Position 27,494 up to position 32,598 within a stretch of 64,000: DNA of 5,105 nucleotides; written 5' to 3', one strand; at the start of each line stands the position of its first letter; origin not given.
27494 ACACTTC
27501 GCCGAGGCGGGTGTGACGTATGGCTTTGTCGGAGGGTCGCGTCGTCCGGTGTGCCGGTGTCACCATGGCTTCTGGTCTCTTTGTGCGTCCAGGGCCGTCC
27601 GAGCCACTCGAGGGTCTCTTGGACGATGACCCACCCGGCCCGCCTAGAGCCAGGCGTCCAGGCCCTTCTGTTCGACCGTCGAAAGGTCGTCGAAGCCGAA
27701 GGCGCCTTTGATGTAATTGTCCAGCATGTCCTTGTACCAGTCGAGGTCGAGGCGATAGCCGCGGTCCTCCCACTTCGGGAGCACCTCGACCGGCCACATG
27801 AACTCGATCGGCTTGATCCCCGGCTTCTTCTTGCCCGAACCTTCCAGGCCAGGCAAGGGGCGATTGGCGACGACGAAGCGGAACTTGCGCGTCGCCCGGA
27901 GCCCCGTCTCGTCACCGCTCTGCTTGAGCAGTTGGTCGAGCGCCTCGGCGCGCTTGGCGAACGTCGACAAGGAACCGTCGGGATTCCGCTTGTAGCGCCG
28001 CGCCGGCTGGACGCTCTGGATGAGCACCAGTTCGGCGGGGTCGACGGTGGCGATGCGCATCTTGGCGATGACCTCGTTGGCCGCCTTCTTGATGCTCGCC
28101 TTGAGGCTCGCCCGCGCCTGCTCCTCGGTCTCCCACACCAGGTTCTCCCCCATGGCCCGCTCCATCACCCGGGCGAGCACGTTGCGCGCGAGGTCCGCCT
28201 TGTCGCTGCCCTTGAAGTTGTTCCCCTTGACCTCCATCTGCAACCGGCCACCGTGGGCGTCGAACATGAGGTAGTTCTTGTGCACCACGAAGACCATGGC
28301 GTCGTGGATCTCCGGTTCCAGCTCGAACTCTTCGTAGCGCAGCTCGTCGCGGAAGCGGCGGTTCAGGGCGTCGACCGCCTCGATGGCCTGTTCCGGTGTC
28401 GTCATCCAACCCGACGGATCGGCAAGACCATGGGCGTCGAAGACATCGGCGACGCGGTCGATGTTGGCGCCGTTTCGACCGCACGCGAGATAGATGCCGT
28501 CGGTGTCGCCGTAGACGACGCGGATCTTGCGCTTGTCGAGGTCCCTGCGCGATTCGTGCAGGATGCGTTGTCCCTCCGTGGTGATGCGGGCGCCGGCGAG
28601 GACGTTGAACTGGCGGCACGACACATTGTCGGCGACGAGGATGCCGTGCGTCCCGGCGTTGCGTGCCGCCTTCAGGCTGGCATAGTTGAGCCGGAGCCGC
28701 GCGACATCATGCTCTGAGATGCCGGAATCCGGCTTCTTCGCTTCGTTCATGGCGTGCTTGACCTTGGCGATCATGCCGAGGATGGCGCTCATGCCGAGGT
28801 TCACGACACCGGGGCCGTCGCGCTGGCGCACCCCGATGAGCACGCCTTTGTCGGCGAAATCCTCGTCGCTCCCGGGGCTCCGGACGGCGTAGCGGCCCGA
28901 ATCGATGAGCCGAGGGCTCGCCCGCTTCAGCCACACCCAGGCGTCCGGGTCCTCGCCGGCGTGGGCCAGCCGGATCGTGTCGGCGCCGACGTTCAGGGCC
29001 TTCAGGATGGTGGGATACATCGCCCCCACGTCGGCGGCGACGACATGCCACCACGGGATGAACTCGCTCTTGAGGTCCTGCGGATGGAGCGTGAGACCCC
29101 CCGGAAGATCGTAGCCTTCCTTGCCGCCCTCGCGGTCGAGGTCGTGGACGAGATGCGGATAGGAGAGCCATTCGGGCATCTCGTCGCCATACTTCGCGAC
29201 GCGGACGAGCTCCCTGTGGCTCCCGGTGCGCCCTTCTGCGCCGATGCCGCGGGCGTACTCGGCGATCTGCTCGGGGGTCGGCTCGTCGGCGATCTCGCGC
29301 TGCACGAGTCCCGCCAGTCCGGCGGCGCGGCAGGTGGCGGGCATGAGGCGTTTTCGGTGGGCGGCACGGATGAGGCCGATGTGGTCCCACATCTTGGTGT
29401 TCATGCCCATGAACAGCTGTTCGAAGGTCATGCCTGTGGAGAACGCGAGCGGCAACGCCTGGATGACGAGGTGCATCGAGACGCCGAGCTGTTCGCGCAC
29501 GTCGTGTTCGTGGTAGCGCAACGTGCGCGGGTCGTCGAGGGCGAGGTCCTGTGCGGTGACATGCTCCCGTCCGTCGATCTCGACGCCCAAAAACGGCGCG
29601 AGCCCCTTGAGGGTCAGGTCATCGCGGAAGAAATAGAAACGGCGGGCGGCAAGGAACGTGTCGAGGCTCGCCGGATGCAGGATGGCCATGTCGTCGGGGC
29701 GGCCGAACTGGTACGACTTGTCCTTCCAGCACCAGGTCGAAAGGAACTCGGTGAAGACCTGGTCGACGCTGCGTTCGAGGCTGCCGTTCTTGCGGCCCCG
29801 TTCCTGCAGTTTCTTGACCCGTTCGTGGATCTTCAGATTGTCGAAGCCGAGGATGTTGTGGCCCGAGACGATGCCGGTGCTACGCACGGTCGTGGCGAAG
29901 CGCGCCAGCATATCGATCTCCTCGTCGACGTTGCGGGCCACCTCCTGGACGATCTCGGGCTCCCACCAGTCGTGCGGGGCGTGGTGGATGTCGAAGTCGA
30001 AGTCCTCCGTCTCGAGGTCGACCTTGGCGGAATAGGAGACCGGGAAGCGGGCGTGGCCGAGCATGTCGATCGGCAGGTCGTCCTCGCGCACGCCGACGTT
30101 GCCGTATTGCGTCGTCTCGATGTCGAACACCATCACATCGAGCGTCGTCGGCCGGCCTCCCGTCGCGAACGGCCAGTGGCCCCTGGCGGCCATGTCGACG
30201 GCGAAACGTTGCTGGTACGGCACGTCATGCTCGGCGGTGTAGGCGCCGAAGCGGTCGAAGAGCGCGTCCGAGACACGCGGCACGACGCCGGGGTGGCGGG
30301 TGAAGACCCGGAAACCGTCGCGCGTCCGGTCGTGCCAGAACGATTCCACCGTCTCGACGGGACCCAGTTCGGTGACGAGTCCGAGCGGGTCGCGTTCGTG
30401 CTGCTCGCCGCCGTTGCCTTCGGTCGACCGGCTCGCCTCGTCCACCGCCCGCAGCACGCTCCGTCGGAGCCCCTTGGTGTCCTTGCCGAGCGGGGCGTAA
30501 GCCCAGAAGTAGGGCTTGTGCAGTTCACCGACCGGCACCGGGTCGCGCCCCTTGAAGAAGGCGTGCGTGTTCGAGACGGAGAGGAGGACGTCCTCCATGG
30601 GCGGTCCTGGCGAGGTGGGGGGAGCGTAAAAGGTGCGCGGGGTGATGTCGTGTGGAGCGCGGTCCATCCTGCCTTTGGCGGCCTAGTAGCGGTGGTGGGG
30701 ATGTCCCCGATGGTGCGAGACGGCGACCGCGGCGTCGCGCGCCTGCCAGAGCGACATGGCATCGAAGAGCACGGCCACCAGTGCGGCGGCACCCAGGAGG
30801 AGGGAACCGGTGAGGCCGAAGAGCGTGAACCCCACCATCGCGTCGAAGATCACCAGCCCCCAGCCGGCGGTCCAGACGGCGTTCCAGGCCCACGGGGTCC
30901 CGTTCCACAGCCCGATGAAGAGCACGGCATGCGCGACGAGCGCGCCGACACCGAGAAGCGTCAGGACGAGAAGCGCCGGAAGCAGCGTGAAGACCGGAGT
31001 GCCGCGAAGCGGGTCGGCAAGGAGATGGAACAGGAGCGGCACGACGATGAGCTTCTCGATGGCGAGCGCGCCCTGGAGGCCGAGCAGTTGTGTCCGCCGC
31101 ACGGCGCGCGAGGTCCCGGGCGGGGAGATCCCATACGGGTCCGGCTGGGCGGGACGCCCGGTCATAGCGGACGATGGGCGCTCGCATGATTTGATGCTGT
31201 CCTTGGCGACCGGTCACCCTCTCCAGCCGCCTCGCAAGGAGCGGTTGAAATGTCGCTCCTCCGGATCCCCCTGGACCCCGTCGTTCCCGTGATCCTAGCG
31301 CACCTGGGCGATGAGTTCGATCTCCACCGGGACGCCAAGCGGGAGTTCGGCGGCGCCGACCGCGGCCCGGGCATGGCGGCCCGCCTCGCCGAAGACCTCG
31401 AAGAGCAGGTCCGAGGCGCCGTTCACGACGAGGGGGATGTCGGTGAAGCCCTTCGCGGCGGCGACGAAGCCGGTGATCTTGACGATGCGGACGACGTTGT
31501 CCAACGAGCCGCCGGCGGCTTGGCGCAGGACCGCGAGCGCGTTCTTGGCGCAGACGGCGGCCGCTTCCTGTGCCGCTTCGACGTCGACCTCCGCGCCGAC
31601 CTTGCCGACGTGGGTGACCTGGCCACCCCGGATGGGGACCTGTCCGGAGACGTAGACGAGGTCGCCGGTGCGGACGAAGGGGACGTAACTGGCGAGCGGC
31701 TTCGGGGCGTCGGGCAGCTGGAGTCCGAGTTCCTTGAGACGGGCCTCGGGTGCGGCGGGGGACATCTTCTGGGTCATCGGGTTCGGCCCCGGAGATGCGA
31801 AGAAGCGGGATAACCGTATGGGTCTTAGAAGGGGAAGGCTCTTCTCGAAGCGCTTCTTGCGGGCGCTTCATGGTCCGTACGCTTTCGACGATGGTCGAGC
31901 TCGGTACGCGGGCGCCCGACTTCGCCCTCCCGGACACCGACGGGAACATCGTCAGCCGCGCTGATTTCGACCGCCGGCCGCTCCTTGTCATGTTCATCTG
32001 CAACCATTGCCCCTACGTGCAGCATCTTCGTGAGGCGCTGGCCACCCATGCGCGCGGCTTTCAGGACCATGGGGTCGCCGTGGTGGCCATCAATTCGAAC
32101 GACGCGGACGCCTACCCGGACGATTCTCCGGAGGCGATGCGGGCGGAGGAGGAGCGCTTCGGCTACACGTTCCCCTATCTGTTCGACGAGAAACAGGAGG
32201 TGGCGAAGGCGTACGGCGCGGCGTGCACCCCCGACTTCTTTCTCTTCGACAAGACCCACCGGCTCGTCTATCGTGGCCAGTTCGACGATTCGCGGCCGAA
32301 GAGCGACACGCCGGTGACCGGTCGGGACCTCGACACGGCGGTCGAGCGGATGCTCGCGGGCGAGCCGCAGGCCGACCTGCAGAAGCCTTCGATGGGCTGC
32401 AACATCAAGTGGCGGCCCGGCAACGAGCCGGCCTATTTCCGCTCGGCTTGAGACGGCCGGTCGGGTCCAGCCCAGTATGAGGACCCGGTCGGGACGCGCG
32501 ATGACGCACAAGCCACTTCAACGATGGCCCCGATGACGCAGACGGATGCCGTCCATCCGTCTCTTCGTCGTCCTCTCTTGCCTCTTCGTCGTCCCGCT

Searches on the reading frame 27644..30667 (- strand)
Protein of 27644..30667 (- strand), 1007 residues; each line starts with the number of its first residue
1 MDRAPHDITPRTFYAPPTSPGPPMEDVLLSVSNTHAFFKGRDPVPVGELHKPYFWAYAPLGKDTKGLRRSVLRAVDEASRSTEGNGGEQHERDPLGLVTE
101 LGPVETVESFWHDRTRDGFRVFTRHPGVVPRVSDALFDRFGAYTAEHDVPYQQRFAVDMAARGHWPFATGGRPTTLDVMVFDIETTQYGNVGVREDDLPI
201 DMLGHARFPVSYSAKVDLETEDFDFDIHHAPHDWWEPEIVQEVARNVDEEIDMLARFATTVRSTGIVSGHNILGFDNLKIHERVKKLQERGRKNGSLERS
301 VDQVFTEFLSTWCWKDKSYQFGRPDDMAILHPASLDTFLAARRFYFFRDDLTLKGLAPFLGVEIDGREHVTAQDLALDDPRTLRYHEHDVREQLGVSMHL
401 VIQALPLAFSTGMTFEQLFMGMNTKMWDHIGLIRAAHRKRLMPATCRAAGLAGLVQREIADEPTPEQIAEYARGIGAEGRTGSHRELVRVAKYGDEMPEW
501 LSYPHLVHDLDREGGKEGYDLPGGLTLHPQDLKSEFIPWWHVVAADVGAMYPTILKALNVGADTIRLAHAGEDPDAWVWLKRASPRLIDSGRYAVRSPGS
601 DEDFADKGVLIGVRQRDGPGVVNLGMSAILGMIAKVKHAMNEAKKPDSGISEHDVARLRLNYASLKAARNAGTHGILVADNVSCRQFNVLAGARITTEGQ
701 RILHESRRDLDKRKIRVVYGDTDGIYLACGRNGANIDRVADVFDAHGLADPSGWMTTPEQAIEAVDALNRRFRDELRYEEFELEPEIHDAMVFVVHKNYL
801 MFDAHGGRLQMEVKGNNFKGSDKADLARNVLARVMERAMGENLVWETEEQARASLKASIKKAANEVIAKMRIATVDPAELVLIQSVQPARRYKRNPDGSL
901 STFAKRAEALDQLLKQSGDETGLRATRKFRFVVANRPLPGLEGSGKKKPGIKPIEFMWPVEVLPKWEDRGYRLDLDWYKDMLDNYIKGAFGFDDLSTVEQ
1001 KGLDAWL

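Call 30: search_protein_families(library=pfam, proteins=[window:27647-30667:-], max_evalue=0.001)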
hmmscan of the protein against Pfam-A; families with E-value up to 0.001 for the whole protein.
window:27647-30667:- (1007 aa): 2 families
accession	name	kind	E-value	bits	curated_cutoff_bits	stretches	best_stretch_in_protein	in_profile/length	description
PF00136.26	DNA_pol_B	-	5.2e-07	29.2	23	0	757-900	240-383/453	DNA polymerase family B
PF03104.25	DNA_pol_B_exo1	-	3.7e-05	23.7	23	1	177-291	65-191/242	DNA polymerase family B, exonuclease domain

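Call 31: search_protein_families(library=ncbifam, proteins=[window:27647-30667:-], max_evalue=1e-10)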
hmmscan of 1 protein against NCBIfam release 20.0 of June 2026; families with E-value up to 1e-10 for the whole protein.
window:27647-30667:- (1007 aa): 0 families

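Call 46: search_solved_structures(query=window:27647-30667:-, max_evalue=0.001, show_alignments=1)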
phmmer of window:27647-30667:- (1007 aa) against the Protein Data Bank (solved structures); distinct sequences matched with E-value up to 0.001: 2.
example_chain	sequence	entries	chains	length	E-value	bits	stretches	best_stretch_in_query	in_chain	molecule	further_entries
4flt_A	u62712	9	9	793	0.00016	22.8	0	616-729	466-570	DNA polymerase 1 | Pyrococcus abyssi B family DNA polymerase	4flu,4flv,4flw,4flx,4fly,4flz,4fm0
4fm2_A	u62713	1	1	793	0.00016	22.8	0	616-729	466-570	DNA polymerase 1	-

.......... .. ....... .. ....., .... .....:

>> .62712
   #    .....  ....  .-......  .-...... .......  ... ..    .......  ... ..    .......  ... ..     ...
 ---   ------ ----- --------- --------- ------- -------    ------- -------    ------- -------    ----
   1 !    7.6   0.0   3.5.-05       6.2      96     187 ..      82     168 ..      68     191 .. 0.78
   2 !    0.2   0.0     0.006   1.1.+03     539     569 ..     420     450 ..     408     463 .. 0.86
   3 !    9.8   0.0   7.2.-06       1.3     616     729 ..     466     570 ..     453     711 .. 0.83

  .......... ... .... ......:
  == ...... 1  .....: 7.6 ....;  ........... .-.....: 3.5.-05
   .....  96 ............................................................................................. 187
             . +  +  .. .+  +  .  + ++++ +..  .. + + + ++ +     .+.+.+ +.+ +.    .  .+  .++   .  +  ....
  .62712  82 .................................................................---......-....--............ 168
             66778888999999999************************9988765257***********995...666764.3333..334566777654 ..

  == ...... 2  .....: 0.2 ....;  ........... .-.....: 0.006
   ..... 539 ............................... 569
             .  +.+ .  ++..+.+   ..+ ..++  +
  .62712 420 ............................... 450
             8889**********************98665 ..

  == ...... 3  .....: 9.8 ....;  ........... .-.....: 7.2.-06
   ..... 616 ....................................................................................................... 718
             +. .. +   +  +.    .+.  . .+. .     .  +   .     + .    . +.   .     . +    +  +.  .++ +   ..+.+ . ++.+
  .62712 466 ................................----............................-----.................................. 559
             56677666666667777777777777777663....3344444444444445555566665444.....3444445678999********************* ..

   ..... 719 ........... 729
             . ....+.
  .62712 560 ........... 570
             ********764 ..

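Call 50: search_protein_families(library=ncbifam, proteins=[window:27647-30667:-], max_evalue=1)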
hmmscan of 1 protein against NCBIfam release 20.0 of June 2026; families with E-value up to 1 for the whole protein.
window:27647-30667:- (1007 aa): 7 families
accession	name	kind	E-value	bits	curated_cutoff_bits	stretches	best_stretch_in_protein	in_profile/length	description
NF004421.0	PRK05762.1-2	equivalog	1.2e-06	27.2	570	1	682-839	517-669/795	DNA polymerase II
TIGR00592.1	pol2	superfamily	2.5e-05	22.5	239.95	1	692-843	923-1054/1176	DNA polymerase (pol2)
NF004422.0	PRK05762.1-4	equivalog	0.00016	20.2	1103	1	674-735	504-563/789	DNA polymerase II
NF004420.0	PRK05762.1-1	equivalog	0.035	12.7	1435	1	674-827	500-645/783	DNA polymerase II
NF004419.0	PRK05761.1-5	equivalog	0.042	11.8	1285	0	674-727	666-717/932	DNA-directed DNA polymerase I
NF004415.0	PRK05761.1-1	equivalog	0.14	9.9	1289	1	629-728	566-662/883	DNA-directed DNA polymerase I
TIGR04137.1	Chlam_Ver_rRNA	hypoth_equivalog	0.58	10.1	50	0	278-292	20-34/50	small basic protein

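Call 62: find_related_loci(query=window:27647-30667:-, collection=viral_contigs, flank=3000)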
Query window:27647-30667:- (1007 aa) in viral_contigs; peptide patterns used: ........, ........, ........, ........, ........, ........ (x = any residue, [..] = any of these).
2 stretches matched a pattern, but none encodes a relative of the query by tblastn (E <= 1e-3).
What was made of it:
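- Tried and rejected: A viral-contig scan for the second PolB found no relatives (call 62).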

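Call 72: search_protein_representatives(protein=window:27647-30667:-)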
Query: 1007 residues. Proteins with E-value up to 0.001 (for the whole library): 103; up to 1e-10: 76; up to 1e-30: 51. The best 103 are listed.
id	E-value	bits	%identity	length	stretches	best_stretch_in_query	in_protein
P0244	0.0e+00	1396.7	63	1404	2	24-722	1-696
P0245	2.2e-275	932.7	49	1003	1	26-1007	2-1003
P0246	3.0e-268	909.1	48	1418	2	26-722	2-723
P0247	4.2e-268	908.6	48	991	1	27-1006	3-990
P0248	4.1e-256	868.9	44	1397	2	28-726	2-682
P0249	4.2e-232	789.5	43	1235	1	27-997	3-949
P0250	3.5e-228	776.5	44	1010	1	28-1003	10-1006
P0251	8.3e-225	765.3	42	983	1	28-1006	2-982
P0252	2.7e-224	763.6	45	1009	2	28-763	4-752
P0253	2.8e-221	753.6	51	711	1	294-1006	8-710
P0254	1.2e-195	668.7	41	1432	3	28-465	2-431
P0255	3.3e-189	647.4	43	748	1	26-785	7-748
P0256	1.7e-185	635.1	39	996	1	91-1001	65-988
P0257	9.1e-181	619.5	40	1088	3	198-894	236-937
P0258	2.0e-166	572.0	36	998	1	20-992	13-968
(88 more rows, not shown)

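Call 73: find_encoding_contigs(protein=window:27644-30667:-, flank=8000, max_places=3)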
Protein window:27644-30667:- (1007 aa): no gene with exactly this product is on record in the collection.

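Call 74: find_encoding_contigs(protein=window:27644-30598:-, flank=8000, max_places=3)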
Protein window:27644-30598:- (984 aa): no gene with exactly this product is on record in the collection.
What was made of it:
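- Tried and rejected: Look-ups of the second PolB in the contig index failed for both plausible starts (calls 73, 74).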

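Call 75: search_protein_families(library=phrogs, proteins=[window:27647-30598:-], max_evalue=0.001)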
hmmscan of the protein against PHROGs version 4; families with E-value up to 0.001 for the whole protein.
window:27647-30598:- (984 aa): 2 families
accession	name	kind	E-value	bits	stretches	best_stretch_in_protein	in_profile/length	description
phrog_262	-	DNA, RNA and nucleotide metabolism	1.1e-14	54.5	1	148-845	111-729/856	DNA polymerase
phrog_2062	-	DNA, RNA and nucleotide metabolism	5.6e-05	22.9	0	152-265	107-223/502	DNA polymerase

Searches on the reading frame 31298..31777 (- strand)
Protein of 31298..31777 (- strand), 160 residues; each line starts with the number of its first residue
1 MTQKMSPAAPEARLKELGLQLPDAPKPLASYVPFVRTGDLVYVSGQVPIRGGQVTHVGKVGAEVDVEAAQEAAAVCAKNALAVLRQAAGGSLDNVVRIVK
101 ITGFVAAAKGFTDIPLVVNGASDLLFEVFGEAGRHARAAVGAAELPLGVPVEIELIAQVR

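Call 45: search_protein_families(library=pfam, proteins=[window:31298-31777:-], max_evalue=0.0001)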
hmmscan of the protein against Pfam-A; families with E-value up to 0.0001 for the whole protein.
window:31298-31777:- (160 aa): 2 families
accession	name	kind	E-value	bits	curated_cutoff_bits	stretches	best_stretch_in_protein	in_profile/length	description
PF14588.11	YjgF_endoribonc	-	5.2e-22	78.7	35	1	11-149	1-138/148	YjgF/chorismate_mutase-like, putative endoribonuclease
PF01042.26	Ribonuc_L-PSP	-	4.6e-21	75.5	27.3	1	23-158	3-120/121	Endoribonuclease L-PSP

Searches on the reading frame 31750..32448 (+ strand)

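Call 45: search_protein_families(library=pfam, proteins=[window:31750-32448:+], max_evalue=0.0001)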
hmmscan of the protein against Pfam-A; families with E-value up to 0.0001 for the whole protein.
window:31750-32448:+ (233 aa): 3 families
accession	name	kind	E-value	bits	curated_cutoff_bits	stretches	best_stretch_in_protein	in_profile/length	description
PF00578.27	AhpC-TSA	-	1e-22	80.8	26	1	52-174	2-123/124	AhpC/TSA family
PF08534.16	Redoxin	-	3.2e-20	72.9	26.6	1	52-183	3-139/148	Redoxin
PF13098.12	Thioredoxin_2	-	2.2e-06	28.4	27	1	75-177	5-94/104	Thioredoxin-like domain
